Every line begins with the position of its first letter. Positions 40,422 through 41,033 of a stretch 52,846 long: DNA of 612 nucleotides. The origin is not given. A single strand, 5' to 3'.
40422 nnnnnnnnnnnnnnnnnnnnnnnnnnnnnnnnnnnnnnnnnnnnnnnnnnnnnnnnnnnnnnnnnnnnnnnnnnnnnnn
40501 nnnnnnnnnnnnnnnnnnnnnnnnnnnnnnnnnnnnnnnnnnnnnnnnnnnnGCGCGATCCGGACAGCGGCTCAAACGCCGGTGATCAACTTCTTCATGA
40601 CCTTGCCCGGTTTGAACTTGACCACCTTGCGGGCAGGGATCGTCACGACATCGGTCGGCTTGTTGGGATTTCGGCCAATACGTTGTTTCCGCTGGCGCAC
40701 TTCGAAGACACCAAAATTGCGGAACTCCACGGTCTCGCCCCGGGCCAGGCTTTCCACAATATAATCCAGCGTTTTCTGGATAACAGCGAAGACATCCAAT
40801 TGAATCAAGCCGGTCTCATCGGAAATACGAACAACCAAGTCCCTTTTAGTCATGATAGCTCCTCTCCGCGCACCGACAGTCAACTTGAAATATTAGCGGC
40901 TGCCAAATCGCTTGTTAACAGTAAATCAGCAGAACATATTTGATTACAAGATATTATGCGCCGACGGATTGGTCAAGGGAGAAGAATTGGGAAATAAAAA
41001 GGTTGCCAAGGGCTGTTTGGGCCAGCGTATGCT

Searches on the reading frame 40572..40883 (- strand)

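Call 34: search_protein_families(library=pfam, proteins=[window:40572-40883:-], max_evalue=0.001)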
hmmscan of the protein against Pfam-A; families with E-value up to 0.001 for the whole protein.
window:40572-40883:- (103 aa): 2 families
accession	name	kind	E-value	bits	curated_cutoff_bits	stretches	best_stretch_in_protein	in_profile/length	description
PF00216.26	Bac_DNA_binding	-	8.4e-26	90.5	22.4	1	11-100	1-89/90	Bacterial DNA-binding protein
PF18291.6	HU-HIG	-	3.9e-09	37.1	26.2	1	11-100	32-118/125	HU domain fused to wHTH, Ig, or Glycine-rich motif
